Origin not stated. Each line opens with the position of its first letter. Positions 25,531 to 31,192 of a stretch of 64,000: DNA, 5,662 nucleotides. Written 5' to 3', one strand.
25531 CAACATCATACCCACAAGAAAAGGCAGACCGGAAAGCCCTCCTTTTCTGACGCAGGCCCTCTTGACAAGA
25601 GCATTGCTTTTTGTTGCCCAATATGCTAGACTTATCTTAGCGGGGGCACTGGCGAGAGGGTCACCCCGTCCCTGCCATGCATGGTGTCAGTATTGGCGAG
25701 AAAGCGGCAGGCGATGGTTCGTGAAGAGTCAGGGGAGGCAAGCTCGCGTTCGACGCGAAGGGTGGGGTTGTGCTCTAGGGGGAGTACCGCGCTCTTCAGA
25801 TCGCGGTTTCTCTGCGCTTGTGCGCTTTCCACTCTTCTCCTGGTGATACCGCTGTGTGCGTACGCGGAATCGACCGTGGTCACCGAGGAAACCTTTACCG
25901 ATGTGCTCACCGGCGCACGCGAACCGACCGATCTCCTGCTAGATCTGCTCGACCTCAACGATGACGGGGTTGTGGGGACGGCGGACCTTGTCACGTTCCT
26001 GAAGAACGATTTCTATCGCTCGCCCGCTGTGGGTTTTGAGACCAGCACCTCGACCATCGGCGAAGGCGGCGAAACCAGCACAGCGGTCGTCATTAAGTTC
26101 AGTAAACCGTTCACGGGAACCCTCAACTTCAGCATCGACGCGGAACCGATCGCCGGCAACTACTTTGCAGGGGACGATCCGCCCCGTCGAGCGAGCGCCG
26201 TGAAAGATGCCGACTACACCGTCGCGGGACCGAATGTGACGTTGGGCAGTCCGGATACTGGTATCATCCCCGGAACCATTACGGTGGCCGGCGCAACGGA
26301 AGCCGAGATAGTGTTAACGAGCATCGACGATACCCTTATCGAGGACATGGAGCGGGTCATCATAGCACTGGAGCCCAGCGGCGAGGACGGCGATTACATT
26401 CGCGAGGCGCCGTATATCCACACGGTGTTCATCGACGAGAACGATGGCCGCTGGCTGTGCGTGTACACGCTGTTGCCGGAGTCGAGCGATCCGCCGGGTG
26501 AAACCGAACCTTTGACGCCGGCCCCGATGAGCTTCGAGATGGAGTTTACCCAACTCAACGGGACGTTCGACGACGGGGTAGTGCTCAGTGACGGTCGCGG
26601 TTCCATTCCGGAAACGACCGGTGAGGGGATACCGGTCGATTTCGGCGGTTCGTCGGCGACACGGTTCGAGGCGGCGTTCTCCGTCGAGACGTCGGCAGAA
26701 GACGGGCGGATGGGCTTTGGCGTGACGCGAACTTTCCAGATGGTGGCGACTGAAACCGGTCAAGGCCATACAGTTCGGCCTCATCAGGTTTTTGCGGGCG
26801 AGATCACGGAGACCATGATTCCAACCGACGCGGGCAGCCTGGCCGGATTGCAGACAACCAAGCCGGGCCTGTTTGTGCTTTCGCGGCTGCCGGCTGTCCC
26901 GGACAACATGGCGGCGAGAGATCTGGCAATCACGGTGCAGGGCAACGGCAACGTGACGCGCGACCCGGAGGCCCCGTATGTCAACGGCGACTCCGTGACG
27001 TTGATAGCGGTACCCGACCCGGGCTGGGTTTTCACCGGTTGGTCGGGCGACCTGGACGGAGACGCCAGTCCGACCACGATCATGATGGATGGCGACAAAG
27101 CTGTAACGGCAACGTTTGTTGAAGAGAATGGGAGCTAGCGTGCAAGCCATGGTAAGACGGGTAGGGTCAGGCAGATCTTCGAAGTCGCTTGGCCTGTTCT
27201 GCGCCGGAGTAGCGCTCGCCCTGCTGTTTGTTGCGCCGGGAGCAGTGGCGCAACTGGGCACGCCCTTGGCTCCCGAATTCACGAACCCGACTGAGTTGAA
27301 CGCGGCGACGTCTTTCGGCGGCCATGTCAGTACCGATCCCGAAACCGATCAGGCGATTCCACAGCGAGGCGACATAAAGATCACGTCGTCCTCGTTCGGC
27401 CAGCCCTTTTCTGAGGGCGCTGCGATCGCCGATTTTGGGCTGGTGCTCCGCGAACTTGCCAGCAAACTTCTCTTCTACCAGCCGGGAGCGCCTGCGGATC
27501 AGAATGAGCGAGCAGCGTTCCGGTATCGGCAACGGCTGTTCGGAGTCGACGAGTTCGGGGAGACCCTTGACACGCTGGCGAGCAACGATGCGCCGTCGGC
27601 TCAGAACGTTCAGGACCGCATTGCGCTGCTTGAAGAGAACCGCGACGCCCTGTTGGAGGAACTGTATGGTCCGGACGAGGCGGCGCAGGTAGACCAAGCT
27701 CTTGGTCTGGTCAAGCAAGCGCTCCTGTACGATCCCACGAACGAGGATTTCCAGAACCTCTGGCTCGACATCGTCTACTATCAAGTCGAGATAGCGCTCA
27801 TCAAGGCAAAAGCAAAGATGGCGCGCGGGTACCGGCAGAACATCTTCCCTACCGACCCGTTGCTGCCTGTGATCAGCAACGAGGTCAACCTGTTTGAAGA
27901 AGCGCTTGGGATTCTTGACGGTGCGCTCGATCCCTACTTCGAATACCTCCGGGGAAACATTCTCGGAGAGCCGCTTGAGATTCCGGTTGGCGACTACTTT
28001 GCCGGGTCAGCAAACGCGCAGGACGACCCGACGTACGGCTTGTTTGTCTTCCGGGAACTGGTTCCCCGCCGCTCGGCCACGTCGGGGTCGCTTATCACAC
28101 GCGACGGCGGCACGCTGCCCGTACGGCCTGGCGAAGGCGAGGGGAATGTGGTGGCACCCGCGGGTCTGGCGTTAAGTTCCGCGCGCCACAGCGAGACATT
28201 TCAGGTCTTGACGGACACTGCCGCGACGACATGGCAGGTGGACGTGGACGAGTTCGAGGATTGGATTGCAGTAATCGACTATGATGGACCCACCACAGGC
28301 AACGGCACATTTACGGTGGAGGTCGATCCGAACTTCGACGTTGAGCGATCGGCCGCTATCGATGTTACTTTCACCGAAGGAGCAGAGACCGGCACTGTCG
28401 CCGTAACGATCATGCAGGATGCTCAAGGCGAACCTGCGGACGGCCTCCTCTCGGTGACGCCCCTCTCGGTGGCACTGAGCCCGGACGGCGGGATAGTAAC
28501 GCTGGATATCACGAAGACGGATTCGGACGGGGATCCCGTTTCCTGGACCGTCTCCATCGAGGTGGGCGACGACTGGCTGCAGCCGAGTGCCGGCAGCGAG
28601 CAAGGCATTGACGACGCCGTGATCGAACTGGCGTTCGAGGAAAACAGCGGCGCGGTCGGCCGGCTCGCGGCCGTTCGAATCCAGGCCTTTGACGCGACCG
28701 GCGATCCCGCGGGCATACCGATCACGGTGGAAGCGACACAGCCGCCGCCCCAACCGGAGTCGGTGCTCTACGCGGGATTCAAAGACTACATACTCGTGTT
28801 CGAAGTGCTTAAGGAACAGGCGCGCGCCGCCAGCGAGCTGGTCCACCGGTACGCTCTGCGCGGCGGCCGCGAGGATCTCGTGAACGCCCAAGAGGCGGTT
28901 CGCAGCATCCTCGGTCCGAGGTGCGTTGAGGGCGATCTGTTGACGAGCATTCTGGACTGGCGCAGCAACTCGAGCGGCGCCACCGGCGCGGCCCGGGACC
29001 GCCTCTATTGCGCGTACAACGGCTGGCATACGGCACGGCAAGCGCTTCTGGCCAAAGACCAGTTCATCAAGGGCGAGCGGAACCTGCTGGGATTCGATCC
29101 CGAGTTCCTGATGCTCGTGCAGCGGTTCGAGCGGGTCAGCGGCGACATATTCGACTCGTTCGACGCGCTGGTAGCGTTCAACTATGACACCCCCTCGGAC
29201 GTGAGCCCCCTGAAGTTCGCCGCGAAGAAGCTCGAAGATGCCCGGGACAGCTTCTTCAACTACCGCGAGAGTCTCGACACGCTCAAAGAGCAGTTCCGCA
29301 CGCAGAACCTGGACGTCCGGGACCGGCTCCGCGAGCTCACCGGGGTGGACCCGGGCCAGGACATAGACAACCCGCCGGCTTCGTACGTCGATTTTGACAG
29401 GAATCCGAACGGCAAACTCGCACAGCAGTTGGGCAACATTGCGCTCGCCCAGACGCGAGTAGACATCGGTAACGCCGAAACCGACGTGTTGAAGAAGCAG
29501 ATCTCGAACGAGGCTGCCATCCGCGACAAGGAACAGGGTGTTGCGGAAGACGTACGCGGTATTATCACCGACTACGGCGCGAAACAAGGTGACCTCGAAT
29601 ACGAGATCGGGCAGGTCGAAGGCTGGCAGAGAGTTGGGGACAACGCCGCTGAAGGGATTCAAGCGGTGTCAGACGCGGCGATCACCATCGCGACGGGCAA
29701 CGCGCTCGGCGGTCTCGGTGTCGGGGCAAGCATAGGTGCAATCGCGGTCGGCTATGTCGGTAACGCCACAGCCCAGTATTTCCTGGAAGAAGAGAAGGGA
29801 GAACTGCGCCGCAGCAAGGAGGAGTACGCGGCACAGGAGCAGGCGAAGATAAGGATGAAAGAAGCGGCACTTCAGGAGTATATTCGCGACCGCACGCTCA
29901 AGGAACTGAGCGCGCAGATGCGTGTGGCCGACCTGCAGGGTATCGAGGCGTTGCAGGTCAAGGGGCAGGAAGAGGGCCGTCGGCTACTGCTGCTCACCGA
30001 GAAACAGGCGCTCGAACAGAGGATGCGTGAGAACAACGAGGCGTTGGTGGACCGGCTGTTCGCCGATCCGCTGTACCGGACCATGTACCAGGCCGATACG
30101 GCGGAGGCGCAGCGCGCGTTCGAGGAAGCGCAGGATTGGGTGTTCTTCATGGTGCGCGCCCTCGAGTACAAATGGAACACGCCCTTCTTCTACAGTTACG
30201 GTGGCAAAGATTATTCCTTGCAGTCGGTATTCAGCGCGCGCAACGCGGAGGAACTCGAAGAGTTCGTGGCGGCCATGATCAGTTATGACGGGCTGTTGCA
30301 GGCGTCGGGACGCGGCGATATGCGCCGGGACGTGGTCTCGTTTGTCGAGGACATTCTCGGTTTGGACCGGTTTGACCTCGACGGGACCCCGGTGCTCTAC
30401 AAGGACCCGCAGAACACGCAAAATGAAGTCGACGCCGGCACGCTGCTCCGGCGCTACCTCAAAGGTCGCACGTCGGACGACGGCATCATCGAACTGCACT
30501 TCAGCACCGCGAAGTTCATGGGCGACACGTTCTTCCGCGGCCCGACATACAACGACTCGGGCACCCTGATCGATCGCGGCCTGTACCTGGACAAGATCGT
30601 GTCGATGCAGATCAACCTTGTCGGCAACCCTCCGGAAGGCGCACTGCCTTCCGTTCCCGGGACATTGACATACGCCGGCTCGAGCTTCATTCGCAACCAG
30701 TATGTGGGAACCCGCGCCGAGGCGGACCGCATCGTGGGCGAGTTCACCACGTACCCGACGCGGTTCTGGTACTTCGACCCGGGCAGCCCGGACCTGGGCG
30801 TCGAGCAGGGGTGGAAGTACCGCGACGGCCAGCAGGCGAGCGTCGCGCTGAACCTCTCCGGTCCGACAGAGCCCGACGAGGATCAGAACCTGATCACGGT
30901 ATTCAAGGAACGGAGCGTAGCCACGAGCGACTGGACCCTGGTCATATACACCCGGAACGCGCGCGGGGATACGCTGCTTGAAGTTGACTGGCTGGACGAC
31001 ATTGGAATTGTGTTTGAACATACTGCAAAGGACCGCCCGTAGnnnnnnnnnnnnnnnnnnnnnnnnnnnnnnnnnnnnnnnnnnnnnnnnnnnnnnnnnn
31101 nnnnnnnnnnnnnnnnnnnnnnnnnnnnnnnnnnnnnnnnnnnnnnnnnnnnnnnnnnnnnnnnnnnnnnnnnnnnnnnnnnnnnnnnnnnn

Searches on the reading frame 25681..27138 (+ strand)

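Call 10: search_protein_families(library=pfam, proteins=[window:25681-27138:+], max_evalue=0.001)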
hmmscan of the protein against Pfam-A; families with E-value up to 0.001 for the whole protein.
window:25681-27138:+ (485 aa): 1 family
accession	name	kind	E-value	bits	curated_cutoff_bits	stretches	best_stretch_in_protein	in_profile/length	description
PF18998.6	Flg_new_2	-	5.8e-16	58.7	23.6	1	415-481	3-71/73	Divergent InlB B-repeat domain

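Call 65: search_protein_families(library=ncbifam, proteins=[window:25681-27138:+], max_evalue=0.01)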
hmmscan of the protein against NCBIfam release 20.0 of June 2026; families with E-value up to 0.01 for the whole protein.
window:25681-27138:+ (485 aa): 1 family
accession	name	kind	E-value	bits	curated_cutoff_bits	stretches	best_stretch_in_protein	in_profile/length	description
TIGR02543.1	List_Bact_rpt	repeat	0.0023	18.2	20.95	1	447-479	4-40/44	TIGR02543 family repeat protein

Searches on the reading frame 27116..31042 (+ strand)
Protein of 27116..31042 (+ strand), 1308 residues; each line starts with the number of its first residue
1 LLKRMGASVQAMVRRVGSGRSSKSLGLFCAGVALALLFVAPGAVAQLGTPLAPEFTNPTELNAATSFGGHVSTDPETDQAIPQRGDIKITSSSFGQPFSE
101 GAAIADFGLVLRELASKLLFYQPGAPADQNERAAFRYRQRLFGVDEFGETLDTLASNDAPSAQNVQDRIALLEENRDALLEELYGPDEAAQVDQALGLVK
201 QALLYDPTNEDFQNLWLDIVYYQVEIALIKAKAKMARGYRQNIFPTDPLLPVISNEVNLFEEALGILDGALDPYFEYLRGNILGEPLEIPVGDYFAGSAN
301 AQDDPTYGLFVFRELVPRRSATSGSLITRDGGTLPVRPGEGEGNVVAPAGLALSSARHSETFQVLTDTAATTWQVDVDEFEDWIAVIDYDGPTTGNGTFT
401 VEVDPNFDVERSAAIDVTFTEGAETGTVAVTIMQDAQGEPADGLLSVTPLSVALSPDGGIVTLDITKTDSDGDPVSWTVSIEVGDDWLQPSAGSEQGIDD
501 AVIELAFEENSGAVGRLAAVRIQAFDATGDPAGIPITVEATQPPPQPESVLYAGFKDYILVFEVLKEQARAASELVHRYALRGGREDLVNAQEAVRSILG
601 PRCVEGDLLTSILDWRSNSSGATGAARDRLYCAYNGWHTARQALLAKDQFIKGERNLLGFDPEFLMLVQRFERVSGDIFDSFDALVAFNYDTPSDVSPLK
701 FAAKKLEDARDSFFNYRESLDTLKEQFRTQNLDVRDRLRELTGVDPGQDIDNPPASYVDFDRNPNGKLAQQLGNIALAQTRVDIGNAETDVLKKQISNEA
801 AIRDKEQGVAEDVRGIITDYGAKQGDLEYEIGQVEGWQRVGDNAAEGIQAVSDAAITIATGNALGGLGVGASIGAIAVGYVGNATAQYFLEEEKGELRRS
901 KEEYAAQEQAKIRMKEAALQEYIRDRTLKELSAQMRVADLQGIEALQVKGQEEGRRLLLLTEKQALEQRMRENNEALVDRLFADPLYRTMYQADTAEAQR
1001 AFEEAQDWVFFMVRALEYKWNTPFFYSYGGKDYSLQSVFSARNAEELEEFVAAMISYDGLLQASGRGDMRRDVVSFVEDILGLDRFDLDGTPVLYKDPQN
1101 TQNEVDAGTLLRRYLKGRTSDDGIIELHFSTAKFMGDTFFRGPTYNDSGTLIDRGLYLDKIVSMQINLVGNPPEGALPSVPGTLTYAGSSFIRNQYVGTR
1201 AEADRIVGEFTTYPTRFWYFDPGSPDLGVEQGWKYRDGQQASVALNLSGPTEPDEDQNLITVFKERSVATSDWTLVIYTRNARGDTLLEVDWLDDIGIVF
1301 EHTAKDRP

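Call 4: search_protein_families(library=pfam, proteins=[window:27116-31042:+], max_evalue=0.01)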
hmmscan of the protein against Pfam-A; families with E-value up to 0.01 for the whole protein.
window:27116-31042:+ (1308 aa): 2 families
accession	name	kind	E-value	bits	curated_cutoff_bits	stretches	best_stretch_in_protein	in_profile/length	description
PF19190.6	BACON_2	-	4e-07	30.3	25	1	346-431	4-92/94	Viral BACON domain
PF13004.13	BACON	-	4.4e-07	30.2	25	1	377-434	5-60/61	Putative binding domain, N-terminal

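Call 65: search_protein_families(library=ncbifam, proteins=[window:27116-31042:+], max_evalue=0.01)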
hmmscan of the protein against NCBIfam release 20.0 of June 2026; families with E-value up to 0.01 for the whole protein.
window:27116-31042:+ (1308 aa): 1 family
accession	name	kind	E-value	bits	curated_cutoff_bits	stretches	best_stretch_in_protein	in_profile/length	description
TIGR03789.1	pdsO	hypoth_equivalog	0.005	16.5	152.2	1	850-934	39-120/243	sortase-associated OmpA-like protein PdsO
